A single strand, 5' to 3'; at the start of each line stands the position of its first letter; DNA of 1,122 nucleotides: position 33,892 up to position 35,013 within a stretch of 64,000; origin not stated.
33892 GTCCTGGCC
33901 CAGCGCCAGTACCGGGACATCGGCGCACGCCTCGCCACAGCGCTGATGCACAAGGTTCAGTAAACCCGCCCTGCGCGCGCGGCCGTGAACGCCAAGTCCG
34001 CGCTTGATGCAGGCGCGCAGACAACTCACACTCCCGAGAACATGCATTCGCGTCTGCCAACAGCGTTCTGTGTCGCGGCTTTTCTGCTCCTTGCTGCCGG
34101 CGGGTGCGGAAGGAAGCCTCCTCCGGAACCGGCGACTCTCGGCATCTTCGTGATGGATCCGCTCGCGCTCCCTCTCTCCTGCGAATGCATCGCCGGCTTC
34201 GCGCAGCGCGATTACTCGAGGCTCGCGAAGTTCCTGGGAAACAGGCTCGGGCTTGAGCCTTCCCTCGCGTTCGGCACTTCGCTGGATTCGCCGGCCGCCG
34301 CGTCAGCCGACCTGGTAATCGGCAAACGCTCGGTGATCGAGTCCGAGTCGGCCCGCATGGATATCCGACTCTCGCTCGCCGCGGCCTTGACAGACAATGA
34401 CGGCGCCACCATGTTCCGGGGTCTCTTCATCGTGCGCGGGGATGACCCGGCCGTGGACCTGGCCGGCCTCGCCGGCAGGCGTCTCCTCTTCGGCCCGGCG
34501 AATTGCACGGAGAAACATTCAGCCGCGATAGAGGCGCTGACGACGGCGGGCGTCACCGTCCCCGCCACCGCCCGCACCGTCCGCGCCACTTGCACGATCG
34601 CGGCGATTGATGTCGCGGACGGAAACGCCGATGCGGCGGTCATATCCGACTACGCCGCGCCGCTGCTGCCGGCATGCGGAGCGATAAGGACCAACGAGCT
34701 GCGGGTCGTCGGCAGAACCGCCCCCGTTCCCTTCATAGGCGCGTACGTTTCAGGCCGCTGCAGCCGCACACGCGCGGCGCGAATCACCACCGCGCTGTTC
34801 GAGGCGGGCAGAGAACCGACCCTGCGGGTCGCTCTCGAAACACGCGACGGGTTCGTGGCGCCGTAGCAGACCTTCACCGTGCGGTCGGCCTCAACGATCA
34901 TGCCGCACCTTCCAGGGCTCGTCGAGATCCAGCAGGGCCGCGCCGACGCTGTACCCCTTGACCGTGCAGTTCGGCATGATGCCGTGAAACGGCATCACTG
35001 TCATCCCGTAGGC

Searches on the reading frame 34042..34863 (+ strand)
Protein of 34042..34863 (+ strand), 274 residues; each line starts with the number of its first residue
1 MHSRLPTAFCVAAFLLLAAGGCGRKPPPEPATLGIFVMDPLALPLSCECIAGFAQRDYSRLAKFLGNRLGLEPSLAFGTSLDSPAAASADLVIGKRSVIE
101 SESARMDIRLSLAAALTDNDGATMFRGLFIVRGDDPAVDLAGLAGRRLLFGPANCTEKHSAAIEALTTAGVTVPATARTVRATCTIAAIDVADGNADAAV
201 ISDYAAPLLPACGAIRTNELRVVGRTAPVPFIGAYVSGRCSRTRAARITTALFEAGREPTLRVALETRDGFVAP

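Call 55: list_cluster_members(proteins=[window:34042-34863:+, window:33985-34863:+, window:35380-36240:+, window:35137-36240:+])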
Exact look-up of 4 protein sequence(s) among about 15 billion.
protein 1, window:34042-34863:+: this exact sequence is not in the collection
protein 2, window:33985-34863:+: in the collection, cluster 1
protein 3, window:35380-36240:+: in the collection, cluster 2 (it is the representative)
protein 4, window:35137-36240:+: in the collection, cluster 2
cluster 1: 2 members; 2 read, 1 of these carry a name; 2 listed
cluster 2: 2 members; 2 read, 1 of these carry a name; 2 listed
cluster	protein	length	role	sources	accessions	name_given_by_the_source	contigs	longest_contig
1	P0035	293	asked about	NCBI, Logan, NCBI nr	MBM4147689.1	MAG: phosphate/phosphite/phosphonate ABC transporter substrate-binding protein ... | phosphate/phosphite/phosphonate ABC transporter substrate-binding protein [Lentisphaerota ...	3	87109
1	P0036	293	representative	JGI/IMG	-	-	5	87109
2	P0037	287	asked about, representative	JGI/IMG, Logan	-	-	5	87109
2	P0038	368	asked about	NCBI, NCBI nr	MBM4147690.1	MAG: ABC transporter permease [Lentisphaerae bacterium] | ABC transporter permease [Lentisphaerota bacterium]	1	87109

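Call 56: find_encoding_contigs(protein=P0037, flank=3000, max_places=10)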
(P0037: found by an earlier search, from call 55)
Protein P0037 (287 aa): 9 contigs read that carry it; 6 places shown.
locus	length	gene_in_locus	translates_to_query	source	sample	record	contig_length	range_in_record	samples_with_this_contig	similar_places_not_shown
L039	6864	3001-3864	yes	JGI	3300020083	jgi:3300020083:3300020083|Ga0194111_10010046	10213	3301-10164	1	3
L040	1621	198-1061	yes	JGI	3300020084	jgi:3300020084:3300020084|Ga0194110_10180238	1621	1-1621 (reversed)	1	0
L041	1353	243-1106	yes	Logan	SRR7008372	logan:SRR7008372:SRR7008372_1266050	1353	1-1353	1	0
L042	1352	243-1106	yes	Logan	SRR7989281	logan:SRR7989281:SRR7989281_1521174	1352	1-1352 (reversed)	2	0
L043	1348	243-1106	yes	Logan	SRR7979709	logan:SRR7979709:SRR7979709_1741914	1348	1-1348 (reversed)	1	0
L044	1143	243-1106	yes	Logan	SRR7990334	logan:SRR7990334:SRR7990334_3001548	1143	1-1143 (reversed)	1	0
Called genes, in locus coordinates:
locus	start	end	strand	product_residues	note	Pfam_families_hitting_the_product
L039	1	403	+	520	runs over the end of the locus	PF01145:Band_7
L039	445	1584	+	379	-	-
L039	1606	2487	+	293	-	PF12974:Phosphonate-bd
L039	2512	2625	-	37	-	-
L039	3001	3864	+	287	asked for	PF01061:ABC2_membrane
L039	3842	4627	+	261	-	PF00005:ABC_tran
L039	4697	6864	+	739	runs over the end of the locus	?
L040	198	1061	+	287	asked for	PF01061:ABC2_membrane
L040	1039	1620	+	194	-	?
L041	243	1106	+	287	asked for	PF01061:ABC2_membrane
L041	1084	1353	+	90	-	?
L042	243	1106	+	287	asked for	PF01061:ABC2_membrane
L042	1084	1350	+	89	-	?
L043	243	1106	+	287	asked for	PF01061:ABC2_membrane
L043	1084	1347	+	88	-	?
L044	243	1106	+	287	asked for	PF01061:ABC2_membrane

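Call 57: find_encoding_contigs(protein=P0036, flank=3000, max_places=10)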
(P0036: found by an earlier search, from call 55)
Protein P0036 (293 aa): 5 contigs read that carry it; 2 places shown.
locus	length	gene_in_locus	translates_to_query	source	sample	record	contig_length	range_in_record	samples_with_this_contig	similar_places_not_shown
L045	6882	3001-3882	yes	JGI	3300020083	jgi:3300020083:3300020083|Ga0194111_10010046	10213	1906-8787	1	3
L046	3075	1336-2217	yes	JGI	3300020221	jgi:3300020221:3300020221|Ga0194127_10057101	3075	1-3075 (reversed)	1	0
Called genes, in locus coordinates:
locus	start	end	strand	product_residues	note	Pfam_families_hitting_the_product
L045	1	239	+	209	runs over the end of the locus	-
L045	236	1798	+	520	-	PF01145:Band_7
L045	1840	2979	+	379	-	-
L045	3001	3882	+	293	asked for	PF12974:Phosphonate-bd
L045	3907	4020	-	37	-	-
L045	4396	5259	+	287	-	PF01061:ABC2_membrane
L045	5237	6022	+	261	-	PF00005:ABC_tran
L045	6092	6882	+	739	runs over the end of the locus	?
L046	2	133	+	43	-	?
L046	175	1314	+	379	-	-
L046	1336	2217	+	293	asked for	PF12974:Phosphonate-bd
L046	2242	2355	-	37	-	-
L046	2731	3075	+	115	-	?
